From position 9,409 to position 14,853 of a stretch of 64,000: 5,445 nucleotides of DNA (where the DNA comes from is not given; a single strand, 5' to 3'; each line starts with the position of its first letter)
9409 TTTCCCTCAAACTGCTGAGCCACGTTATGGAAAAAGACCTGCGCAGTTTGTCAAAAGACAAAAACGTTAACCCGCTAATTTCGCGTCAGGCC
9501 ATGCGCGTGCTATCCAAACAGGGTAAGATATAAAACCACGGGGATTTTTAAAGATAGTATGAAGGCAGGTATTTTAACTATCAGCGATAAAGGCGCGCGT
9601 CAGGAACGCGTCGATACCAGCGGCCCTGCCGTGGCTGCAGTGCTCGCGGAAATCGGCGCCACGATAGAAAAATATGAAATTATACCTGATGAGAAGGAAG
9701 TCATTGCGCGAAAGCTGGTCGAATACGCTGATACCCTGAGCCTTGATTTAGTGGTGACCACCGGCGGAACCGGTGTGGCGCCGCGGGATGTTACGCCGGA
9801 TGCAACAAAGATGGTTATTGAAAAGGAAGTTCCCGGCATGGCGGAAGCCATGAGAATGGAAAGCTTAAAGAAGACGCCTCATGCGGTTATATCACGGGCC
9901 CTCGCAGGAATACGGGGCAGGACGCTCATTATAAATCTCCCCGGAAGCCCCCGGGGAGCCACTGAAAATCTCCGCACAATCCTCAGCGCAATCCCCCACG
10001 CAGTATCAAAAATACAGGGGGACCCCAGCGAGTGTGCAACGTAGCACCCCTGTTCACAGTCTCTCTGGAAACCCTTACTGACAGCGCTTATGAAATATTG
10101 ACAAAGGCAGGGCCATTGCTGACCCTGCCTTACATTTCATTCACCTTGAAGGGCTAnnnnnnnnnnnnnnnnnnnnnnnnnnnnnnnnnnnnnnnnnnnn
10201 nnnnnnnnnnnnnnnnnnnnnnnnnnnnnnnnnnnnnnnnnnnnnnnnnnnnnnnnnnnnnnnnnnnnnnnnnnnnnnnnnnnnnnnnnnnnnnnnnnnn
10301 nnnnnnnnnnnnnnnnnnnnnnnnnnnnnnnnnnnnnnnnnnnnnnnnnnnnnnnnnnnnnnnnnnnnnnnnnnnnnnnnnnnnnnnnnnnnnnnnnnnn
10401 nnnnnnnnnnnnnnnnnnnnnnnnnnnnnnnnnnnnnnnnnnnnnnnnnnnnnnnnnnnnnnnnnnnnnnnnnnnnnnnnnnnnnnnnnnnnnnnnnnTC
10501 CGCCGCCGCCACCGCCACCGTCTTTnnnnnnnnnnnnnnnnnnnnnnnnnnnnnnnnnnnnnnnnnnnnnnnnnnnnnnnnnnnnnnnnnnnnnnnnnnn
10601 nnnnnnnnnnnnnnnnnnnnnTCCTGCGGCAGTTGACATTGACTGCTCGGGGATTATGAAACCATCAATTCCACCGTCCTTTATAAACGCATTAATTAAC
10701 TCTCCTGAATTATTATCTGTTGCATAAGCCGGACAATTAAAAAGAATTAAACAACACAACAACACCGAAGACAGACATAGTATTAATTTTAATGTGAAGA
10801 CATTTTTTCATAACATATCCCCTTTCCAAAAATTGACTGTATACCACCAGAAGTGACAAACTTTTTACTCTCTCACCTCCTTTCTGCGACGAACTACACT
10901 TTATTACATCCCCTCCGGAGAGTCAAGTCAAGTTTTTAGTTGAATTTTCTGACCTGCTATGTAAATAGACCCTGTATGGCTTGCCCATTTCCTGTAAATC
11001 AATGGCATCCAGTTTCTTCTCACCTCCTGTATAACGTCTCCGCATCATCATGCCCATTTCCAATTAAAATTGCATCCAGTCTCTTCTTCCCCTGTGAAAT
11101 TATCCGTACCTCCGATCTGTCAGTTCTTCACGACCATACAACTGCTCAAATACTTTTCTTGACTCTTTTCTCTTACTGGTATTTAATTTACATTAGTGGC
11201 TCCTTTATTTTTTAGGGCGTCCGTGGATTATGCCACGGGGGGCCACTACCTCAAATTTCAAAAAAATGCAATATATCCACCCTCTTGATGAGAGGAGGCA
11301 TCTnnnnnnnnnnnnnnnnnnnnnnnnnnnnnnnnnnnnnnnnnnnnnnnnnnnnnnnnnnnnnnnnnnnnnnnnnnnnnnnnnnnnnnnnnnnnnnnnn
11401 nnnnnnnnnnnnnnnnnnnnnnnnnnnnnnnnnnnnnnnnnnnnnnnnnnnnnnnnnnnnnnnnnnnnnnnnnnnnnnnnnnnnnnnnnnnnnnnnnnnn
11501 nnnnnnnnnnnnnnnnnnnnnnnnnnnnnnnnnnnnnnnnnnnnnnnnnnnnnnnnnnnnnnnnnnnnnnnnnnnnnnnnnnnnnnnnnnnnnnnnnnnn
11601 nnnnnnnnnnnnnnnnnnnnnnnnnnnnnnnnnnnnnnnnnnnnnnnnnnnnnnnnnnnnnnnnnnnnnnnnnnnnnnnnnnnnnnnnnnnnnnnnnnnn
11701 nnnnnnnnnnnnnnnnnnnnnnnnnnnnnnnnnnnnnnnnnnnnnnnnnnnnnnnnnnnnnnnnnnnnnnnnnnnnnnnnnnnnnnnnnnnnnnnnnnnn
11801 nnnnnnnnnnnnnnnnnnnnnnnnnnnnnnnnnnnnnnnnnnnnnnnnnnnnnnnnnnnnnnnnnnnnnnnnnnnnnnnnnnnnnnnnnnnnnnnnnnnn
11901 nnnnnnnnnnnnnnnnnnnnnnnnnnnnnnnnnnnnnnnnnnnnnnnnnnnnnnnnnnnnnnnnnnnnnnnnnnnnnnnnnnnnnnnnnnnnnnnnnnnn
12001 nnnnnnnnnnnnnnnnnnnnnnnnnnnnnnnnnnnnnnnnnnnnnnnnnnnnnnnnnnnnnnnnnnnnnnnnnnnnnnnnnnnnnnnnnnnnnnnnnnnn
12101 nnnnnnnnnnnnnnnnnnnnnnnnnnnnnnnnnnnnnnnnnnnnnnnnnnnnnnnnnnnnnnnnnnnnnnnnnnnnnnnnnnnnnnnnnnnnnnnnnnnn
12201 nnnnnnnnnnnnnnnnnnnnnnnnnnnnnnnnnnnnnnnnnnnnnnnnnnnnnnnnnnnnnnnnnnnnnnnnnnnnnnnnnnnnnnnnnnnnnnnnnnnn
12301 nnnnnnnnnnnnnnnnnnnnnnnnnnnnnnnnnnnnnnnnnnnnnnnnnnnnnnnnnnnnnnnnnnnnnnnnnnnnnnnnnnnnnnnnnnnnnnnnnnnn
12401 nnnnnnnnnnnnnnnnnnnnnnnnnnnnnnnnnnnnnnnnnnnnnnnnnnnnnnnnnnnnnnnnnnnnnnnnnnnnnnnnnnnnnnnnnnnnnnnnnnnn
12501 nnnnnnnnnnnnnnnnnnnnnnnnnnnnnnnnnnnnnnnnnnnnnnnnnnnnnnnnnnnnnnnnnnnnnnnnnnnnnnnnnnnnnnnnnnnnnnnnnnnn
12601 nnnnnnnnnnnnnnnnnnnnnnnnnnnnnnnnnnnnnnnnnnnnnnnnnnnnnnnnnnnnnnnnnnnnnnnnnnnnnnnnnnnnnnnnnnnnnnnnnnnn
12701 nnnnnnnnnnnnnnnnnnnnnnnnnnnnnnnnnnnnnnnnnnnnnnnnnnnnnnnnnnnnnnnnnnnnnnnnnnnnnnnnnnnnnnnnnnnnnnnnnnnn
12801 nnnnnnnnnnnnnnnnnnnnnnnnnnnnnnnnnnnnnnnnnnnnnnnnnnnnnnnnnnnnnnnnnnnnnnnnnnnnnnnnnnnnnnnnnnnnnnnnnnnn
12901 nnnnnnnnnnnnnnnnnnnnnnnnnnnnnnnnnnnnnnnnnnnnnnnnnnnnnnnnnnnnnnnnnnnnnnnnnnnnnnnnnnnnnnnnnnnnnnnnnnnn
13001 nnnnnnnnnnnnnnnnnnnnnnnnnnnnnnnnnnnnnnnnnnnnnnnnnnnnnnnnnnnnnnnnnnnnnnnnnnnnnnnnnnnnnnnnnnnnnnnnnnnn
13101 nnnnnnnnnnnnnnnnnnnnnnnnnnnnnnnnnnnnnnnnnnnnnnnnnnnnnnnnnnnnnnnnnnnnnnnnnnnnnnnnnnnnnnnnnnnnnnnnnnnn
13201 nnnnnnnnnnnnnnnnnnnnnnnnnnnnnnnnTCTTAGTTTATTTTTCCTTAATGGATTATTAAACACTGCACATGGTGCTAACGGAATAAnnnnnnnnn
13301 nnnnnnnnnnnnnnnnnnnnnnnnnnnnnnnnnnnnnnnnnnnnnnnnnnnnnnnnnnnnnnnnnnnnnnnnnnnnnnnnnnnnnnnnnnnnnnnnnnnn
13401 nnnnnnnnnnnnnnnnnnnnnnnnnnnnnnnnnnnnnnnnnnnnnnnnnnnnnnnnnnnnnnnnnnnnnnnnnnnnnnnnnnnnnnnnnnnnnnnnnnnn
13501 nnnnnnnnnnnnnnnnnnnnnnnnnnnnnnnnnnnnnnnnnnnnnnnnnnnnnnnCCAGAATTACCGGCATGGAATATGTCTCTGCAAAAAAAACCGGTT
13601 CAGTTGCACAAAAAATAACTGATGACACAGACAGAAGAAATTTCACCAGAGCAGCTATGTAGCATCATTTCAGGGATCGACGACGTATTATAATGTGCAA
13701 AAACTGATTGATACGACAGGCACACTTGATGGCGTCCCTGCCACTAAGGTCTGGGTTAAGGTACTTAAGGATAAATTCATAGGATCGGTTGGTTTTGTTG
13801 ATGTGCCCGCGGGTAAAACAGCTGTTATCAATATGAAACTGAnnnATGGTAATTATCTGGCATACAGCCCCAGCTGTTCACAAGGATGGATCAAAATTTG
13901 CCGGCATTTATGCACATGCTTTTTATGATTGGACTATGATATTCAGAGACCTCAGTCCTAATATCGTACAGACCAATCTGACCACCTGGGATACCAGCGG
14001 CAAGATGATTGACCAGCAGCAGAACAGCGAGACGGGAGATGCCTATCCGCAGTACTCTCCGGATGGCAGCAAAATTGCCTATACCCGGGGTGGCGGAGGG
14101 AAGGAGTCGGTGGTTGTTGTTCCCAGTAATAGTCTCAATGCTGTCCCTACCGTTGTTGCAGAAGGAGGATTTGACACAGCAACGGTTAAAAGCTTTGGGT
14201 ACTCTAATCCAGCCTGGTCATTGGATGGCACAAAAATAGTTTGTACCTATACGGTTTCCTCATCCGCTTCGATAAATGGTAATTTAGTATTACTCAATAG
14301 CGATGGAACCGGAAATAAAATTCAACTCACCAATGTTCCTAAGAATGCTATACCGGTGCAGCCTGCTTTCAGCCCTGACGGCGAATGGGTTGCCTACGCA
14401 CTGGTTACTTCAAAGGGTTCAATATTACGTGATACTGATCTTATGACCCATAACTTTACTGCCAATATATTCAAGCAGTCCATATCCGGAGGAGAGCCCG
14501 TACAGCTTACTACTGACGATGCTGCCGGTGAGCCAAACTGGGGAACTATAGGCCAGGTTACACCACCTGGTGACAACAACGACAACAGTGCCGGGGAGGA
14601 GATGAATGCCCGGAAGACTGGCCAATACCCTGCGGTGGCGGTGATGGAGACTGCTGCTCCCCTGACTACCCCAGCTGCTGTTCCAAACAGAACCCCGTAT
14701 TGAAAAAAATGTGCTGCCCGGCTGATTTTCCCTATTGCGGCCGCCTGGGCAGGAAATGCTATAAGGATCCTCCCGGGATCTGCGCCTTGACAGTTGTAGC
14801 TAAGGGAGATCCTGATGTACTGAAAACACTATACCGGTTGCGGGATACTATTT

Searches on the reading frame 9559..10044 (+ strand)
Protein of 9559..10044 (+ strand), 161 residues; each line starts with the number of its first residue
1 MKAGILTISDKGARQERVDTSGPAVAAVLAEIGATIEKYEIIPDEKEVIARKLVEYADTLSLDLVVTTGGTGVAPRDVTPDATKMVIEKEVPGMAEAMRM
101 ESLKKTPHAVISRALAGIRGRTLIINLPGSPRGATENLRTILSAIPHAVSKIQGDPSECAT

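Call 63: search_protein_families(library=pfam, proteins=[window:9559-10044:+], max_evalue=0.00001)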
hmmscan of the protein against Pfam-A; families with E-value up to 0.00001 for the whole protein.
window:9559-10044:+ (161 aa): 1 family
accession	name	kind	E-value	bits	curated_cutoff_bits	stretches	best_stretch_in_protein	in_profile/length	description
PF00994.29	MoCF_biosynth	-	2.3e-34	118.6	26.6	1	4-145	1-142/144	Probable molybdopterin binding domain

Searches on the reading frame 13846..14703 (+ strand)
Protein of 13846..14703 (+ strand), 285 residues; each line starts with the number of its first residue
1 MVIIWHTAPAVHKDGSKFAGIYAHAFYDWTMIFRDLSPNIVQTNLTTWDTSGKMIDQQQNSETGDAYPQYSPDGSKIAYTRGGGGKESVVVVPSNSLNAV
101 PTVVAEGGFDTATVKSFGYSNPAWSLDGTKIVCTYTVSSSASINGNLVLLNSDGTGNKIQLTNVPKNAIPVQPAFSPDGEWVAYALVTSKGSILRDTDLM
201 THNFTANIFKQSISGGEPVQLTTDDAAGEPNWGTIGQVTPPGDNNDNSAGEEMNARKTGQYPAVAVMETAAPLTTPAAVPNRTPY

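Call 62: search_protein_families(library=pfam, proteins=[window:13846-14703:+], max_evalue=0.00001)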
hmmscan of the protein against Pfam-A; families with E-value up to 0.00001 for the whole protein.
window:13846-14703:+ (285 aa): 1 family
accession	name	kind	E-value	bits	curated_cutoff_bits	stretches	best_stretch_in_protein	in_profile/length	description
PF07676.18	PD40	-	3.8e-11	43.1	20.9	0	63-86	8-33/38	WD40-like Beta Propeller Repeat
